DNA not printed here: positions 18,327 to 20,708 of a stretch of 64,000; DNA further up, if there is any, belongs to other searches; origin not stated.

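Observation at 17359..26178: Candidate AOR-Hdr redox module: polyferredoxin-AOR-ZnF-MoaD-CoA-transferase-HdrA-HdrA/MvhD-HdrD in one operon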

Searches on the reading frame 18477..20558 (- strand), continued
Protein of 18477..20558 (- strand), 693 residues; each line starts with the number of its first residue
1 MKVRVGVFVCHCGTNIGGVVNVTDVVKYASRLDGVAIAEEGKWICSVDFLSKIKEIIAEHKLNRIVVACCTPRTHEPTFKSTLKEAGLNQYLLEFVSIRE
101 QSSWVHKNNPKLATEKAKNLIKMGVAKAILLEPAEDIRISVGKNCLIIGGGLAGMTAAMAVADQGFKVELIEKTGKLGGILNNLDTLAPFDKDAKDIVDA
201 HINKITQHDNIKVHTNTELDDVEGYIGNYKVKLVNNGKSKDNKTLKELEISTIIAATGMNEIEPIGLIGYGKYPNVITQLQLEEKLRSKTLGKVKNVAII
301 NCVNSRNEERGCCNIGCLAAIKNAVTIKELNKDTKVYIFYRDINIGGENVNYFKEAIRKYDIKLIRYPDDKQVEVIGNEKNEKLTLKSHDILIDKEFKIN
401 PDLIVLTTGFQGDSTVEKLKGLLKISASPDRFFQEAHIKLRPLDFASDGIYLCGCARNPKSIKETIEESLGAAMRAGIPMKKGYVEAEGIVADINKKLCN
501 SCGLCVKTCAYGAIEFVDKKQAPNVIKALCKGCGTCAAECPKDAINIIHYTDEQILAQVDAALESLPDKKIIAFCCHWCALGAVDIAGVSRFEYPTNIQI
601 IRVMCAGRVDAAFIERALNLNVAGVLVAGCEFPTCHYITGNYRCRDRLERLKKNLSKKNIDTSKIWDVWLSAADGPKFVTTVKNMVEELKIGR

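Call 57: find_encoding_contigs(protein=P0047, flank=10000, max_places=2)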
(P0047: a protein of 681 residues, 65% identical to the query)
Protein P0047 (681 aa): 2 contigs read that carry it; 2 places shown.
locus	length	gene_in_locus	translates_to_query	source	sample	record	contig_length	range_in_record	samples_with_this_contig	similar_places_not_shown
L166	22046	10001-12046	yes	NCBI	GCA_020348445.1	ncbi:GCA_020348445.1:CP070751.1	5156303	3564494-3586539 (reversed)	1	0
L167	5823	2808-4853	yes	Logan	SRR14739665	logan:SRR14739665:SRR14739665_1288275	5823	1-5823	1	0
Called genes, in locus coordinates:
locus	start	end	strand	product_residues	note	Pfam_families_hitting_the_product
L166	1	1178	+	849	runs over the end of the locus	PF24316:Tli3 (faint), PF13088:BNR_2 (faint), PF00801:PKD, PF18911:PKD_4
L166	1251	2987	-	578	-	-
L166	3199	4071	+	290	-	PF00656:Peptidase_C14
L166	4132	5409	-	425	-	-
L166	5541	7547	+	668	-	PF00890:FAD_binding_2 (weak), PF01134:GIDA (weak), PF01266:DAO (weak), PF07992:Pyr_redox_2 (weak), PF12831:FAD_oxidored, PF13450:NAD_binding_8 (weak), PF12838:Fer4_7, PF13187:Fer4_9, +10 more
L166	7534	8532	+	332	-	PF02662:FlpD, PF12838:Fer4_7 (faint), PF12797:Fer4_2 (faint), PF00037:Fer4 (weak), PF13187:Fer4_9 (weak), PF13237:Fer4_10, PF14697:Fer4_21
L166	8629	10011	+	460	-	PF00070:Pyr_redox (faint), PF01134:GIDA (weak), PF07992:Pyr_redox_2 (weak), PF12831:FAD_oxidored, PF00037:Fer4 (weak), PF12797:Fer4_2 (weak), PF12837:Fer4_6 (weak), PF07992:Pyr_redox_2 (weak), +1 more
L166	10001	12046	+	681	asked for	PF13738:Pyr_redox_3 (weak), PF00070:Pyr_redox (faint), PF01266:DAO (weak), PF07992:Pyr_redox_2, PF12831:FAD_oxidored, PF13450:NAD_binding_8 (weak), PF14697:Fer4_21 (weak), PF02662:FlpD, +5 more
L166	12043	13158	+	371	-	PF13237:Fer4_10 (weak), PF13183:Fer4_8, PF13187:Fer4_9 (weak), PF13534:Fer4_17 (weak), PF02754:CCG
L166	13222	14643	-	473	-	-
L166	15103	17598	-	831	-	-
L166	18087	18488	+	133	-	PF01402:RHH_1 (weak)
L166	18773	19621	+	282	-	PF00091:Tubulin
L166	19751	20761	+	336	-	-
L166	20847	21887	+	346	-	-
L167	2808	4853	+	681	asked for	PF13738:Pyr_redox_3 (weak), PF00070:Pyr_redox (faint), PF01266:DAO (weak), PF07992:Pyr_redox_2, PF12831:FAD_oxidored, PF13450:NAD_binding_8 (weak), PF14697:Fer4_21 (weak), PF02662:FlpD, +5 more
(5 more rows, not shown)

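Call 62: search_protein_families(library=pfam, proteins=[L102:288-1166:+, L102:1182-2153:-, L102:2249-3202:-, L102:3813-4484:+, L102:7450-7875:+, L102:12197-13948:+, L102:13945-14964:-, L103:160-1704:-, L103:2169-3335:-, L103:7549-9207:+], max_evalue=0.00001)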
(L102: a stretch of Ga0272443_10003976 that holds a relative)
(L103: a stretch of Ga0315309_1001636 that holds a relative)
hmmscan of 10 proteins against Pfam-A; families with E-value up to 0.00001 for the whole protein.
L102:288-1166:+ (292 aa): 0 families

L102:1182-2153:- (323 aa): 2 families
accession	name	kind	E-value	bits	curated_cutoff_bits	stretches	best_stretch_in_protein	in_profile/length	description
PF18297.6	NFACT-R_2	-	2.3e-23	82.7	26.9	1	221-314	1-94/104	NFACT protein RNA binding domain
PF02568.20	ThiI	-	1.2e-08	35.3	20.5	1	2-138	5-144/197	Thiamine biosynthesis protein (ThiI)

L102:2249-3202:- (317 aa): 2 families
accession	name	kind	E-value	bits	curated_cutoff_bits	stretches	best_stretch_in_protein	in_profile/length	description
PF01556.23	DnaJ_C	-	1.6e-45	155.3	26.6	1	150-298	2-152/152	DnaJ C terminal domain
PF00226.36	DnaJ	-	1.1e-28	99.5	27.8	1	5-67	1-63/63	DnaJ domain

L102:3813-4484:+ (223 aa): 2 families
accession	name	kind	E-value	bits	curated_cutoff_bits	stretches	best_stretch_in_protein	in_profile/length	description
PF00440.29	TetR_N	-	9.1e-17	61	24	1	14-60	1-47/47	Bacterial regulatory proteins, tetR family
PF08359.16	TetR_C_4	-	1.1e-12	48.7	21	1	66-192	6-132/133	YsiA-like protein, C-terminal region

L102:7450-7875:+ (141 aa): 2 families
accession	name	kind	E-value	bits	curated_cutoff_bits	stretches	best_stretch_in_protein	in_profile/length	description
PF13669.12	Glyoxalase_4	-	3.5e-15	56.7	27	1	7-121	1-109/109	Glyoxalase/Bleomycin resistance protein/Dioxygenase superfamily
PF00903.31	Glyoxalase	-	7.4e-12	46.2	20.6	1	5-107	1-100/121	Glyoxalase/Bleomycin resistance protein/Dioxygenase superfamily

L102:12197-13948:+ (583 aa): 15 families
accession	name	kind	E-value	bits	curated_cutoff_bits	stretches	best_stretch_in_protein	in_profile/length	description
PF07992.20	Pyr_redox_2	-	2.8e-32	112.8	26.1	1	193-487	2-291/291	Pyridine nucleotide-disulphide oxidoreductase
PF14691.11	Fer4_20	-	5.7e-20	71.6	25.8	1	100-177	30-109/113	Dihydroprymidine dehydrogenase domain II, 4Fe-4S cluster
PF13738.12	Pyr_redox_3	-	2.6e-16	60.2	30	1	267-471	113-305/305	Pyridine nucleotide-disulphide oxidoreductase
PF13450.12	NAD_binding_8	-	2.3e-11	44.2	21.9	1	196-231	1-36/68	NAD(P)-binding Rossmann-like domain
PF13183.11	Fer4_8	-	7.3e-11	42.9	27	1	18-78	3-68/68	4Fe-4S dicluster domain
PF00070.33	Pyr_redox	-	1e-10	42.4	22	0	193-227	1-35/82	Pyridine nucleotide-disulphide oxidoreductase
PF13534.11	Fer4_17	-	4.2e-09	37.3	22.2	1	19-78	1-60/61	4Fe-4S dicluster domain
PF01593.30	Amino_oxidase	-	1.7e-08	34.7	19.8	0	202-230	2-30/443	Flavin containing amine oxidoreductase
PF13187.11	Fer4_9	-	2.8e-08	34.1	27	1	19-77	1-50/52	4Fe-4S dicluster domain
PF01946.23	Thi4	-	3.8e-08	33.3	26.2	1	187-253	13-78/235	Thi4 family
PF01266.30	DAO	-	1.5e-07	31.8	27.9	1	193-228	1-37/353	FAD dependent oxidoreductase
PF12831.13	FAD_oxidored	-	6.5e-07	29.4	27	0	194-233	2-41/416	FAD dependent oxidoreductase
PF13237.11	Fer4_10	-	8.5e-07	29.3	25.5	1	17-75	6-53/53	4Fe-4S dicluster domain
PF01262.27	AlaDh_PNT_C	-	1.4e-06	28.4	23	0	183-224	20-61/214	Alanine dehydrogenase/PNT, C-terminal domain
PF03486.20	HI0933_like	-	8.6e-06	25.8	50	0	193-227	2-36/244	HI0933-like protein Rossmann domain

L102:13945-14964:- (339 aa): 1 family
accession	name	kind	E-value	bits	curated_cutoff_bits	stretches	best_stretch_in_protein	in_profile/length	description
PF01699.29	Na_Ca_ex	-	5.1e-16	59.4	24.9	1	26-177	10-150/151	Sodium/calcium exchanger protein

L103:160-1704:- (514 aa): 1 family
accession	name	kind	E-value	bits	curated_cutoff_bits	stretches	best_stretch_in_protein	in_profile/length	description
PF02754.22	CCG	-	3.8e-32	110.7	20.6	2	402-491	1-85/85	Cysteine-rich domain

L103:2169-3335:- (388 aa): 3 families
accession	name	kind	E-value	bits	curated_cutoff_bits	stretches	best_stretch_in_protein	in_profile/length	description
PF22691.2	Thiolase_C_1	-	5.6e-46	156.3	28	1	255-387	13-143/144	Thiolase C-terminal domain-like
PF00108.29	Thiolase_N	-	8.7e-21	74.9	26.4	1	8-226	1-260/260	Thiolase, N-terminal domain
PF02803.24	Thiolase_C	-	4.9e-13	49.2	27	1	264-371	25-114/123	Thiolase, C-terminal domain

L103:7549-9207:+ (552 aa): 13 families
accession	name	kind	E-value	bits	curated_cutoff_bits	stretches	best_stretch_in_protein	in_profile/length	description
PF07992.20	Pyr_redox_2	-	1.9e-37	129.7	26.1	1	239-534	2-291/291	Pyridine nucleotide-disulphide oxidoreductase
PF13738.12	Pyr_redox_3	-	1.2e-15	58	30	1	326-518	127-305/305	Pyridine nucleotide-disulphide oxidoreductase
PF00070.33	Pyr_redox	-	4.7e-12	46.7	22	0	370-440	1-74/82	Pyridine nucleotide-disulphide oxidoreductase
PF13450.12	NAD_binding_8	-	3.7e-10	40.4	21.9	1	242-276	1-35/68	NAD(P)-binding Rossmann-like domain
PF13183.11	Fer4_8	-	6.9e-08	33.3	27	1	87-147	2-66/68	4Fe-4S dicluster domain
PF01262.27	AlaDh_PNT_C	-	9.7e-08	32.1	23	0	369-400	29-59/214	Alanine dehydrogenase/PNT, C-terminal domain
PF01266.30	DAO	-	2.3e-07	31.1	27.9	1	239-273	1-35/353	FAD dependent oxidoreductase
PF13187.11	Fer4_9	-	2.5e-07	31.1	27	1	89-147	1-49/52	4Fe-4S dicluster domain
PF13237.11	Fer4_10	-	3.8e-07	30.4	25.5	1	85-146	4-53/53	4Fe-4S dicluster domain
PF01946.23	Thi4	-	6.8e-07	29.2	26.2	1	228-275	8-56/235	Thi4 family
PF12831.13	FAD_oxidored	-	1.3e-06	28.5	27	0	240-280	2-42/416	FAD dependent oxidoreductase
PF13534.11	Fer4_17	-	1.4e-06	29.2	22.2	1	90-150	2-61/61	4Fe-4S dicluster domain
PF01593.30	Amino_oxidase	-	3.1e-06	27.2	19.8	0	248-274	2-28/443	Flavin containing amine oxidoreductase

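Call 84: find_encoding_contigs(protein=P0080, flank=10000, max_places=3)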
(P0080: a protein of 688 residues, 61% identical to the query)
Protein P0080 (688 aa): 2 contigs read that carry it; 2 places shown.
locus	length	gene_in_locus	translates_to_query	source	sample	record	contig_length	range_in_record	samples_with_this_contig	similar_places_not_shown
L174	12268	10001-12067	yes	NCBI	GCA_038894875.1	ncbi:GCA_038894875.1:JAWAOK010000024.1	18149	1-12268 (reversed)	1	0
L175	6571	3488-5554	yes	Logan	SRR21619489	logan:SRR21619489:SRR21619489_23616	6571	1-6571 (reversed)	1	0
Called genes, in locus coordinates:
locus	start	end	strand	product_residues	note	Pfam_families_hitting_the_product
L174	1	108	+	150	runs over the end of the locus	PF01989:AcnX_swivel_put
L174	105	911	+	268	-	PF00753:Lactamase_B (weak), PF13483:Lactamase_B_3, PF12706:Lactamase_B_2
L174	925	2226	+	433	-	PF19290:PmbA_TldD_2nd (faint), PF19289:PmbA_TldD_3rd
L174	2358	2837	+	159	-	PF19620:DUF6125, PF14196:ATC_hydrolase (faint)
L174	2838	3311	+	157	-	PF14539:DUF4442 (weak), PF13622:4HBT_3 (weak), PF03061:4HBT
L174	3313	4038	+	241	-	PF01904:DUF72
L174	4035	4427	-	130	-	PF04126:Cyclophil_like, PF12903:DUF3830 (faint), PF18050:Cyclophil_like2 (weak)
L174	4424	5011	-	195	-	PF01613:Flavin_Reduct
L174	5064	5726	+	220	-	PF00753:Lactamase_B, PF19583:ODP, PF12706:Lactamase_B_2 (weak)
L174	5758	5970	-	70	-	PF00037:Fer4 (faint), PF12838:Fer4_7, PF13187:Fer4_9 (faint)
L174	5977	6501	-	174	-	-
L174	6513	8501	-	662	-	PF00724:Oxidored_FMN, PF00890:FAD_binding_2, PF01134:GIDA (weak), PF03486:HI0933_like, PF07992:Pyr_redox_2, PF12831:FAD_oxidored, PF13450:NAD_binding_8, PF13738:Pyr_redox_3 (weak), +2 more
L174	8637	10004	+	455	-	PF00070:Pyr_redox (faint), PF01134:GIDA (faint), PF07992:Pyr_redox_2 (weak), PF12831:FAD_oxidored, PF00037:Fer4, PF12797:Fer4_2 (weak), PF12837:Fer4_6 (weak)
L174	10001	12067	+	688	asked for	PF00890:FAD_binding_2 (weak), PF01266:DAO (weak), PF07992:Pyr_redox_2, PF12831:FAD_oxidored, PF13450:NAD_binding_8, PF12838:Fer4_7, PF14697:Fer4_21, PF02662:FlpD, +8 more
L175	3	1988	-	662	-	PF00724:Oxidored_FMN, PF00890:FAD_binding_2, PF01134:GIDA (weak), PF03486:HI0933_like, PF07992:Pyr_redox_2, PF12831:FAD_oxidored, PF13450:NAD_binding_8, PF13738:Pyr_redox_3 (weak), +2 more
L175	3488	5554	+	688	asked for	PF00890:FAD_binding_2 (weak), PF01266:DAO (weak), PF07992:Pyr_redox_2, PF12831:FAD_oxidored, PF13450:NAD_binding_8, PF12838:Fer4_7, PF14697:Fer4_21, PF02662:FlpD, +8 more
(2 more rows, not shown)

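Call 90: search_protein_families(library=pfam, proteins=[L126:3595-4788:+, L126:4901-7288:+, L126:7305-8801:+, L126:8924-9436:+, L126:9629-13027:+, L126:13005-13598:+, L126:13561-14439:+, L126:14525-15676:+, L143:15333-16313:+, L143:16310-17764:+], max_evalue=0.00001)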
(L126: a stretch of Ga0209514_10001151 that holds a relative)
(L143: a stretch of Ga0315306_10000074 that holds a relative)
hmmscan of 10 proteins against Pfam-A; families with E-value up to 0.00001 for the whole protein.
L126:3595-4788:+ (397 aa): 2 families
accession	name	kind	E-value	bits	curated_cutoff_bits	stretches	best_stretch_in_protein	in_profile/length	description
PF17131.11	LolA_like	-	6.1e-12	46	30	1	173-386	4-182/184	Outer membrane lipoprotein-sorting protein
PF07044.18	DUF1329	-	2.7e-09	37.2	23.1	1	133-223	102-196/368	Protein of unknown function (DUF1329)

L126:4901-7288:+ (795 aa): 1 family
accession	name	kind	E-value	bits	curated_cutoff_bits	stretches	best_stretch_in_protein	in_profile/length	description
PF03176.21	MMPL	-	1.1e-20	74.3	20.5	1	585-784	95-300/333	MMPL family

L126:7305-8801:+ (498 aa): 1 family
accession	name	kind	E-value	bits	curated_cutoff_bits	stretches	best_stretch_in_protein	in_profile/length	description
PF06980.17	DUF1302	-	4e-18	66.2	23.2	1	63-494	84-537/541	Protein of unknown function (DUF1302)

L126:8924-9436:+ (170 aa): 0 families

L126:9629-13027:+ (1132 aa): 15 families
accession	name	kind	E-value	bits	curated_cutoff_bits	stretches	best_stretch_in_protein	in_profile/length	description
PF02662.21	FlpD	-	5.7e-48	162.4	22.3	1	973-1095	1-123/123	Methyl-viologen-reducing hydrogenase, delta subunit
PF00037.32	Fer4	-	1.6e-18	66.1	21.1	1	885-906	3-24/24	4Fe-4S binding domain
PF07992.20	Pyr_redox_2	-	8.9e-13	48.7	26.1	0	537-659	4-115/291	Pyridine nucleotide-disulphide oxidoreductase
PF12837.12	Fer4_6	-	1.4e-12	47.3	25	1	884-905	3-24/24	4Fe-4S binding domain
PF14697.11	Fer4_21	-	9.7e-12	45.3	35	1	884-944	2-57/59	4Fe-4S dicluster domain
PF13484.11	Fer4_16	-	1.9e-11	45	30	0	884-903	43-66/66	4Fe-4S double cluster binding domain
PF25160.1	LdpA_Fe-S-bd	-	3.9e-11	43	27.6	0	883-909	21-47/49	LdpA Fe-S cluster-binding domain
PF12838.12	Fer4_7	-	7.1e-11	42.8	27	1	889-943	1-52/52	4Fe-4S dicluster domain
PF13187.11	Fer4_9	-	1.3e-10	41.6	27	1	889-944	1-52/52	4Fe-4S dicluster domain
PF12797.12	Fer4_2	-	2.1e-09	37.1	24.5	1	885-902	5-22/22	4Fe-4S binding domain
PF13534.11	Fer4_17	-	6.5e-09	36.7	22.2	0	885-903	41-59/61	4Fe-4S dicluster domain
PF00890.30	FAD_binding_2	-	2.4e-08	34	20.4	1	537-584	3-47/414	FAD binding domain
PF13237.11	Fer4_10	-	4e-08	33.5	25.5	1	885-940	4-53/53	4Fe-4S dicluster domain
PF12831.13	FAD_oxidored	-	1.2e-07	31.8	27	1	537-572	3-38/416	FAD dependent oxidoreductase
PF13450.12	NAD_binding_8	-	4.9e-07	30.4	21.9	1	538-577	1-40/68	NAD(P)-binding Rossmann-like domain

L126:13005-13598:+ (197 aa): 3 families
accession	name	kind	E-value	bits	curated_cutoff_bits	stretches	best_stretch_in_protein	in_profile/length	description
PF13534.11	Fer4_17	-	2.3e-12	47.7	22.2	1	31-90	1-60/61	4Fe-4S dicluster domain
PF13183.11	Fer4_8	-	1e-11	45.6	27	1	29-90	2-68/68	4Fe-4S dicluster domain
PF13187.11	Fer4_9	-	1.3e-08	35.1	27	1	31-89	1-50/52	4Fe-4S dicluster domain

L126:13561-14439:+ (292 aa): 1 family
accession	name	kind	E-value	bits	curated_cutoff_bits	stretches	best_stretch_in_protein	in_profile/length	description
PF02634.21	FdhD-NarQ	-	1.3e-78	264.5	27.2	1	57-290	1-236/237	FdhD/NarQ family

L126:14525-15676:+ (383 aa): 4 families
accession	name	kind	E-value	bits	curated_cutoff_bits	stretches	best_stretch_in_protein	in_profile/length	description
PF00266.25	Aminotran_5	-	2e-86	290.8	21.5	1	4-371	1-371/371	Aminotransferase class-V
PF01053.26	Cys_Met_Meta_PP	-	1.4e-09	37.4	27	1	33-201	40-198/381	Cys/Met metabolism PLP-dependent enzyme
PF01041.23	DegT_DnrJ_EryC1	-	6.8e-08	32.5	19.8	1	67-182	41-152/360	DegT/DnrJ/EryC1/StrS aminotransferase family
PF01212.27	Beta_elim_lyase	-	7.1e-07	29.3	27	1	39-217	28-214/288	Beta-eliminating lyase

L143:15333-16313:+ (326 aa): 1 family
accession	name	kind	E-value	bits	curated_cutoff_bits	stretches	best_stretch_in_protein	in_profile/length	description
PF01058.29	Oxidored_q6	-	2.4e-23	82.7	27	1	17-182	1-127/128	NADH ubiquinone oxidoreductase, 20 Kd subunit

L143:16310-17764:+ (484 aa): 1 family
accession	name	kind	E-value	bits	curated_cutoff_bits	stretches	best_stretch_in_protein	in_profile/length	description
PF00374.24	NiFeSe_Hases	-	1.8e-40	139.8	25.8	2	39-117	1-79/508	Nickel-dependent hydrogenase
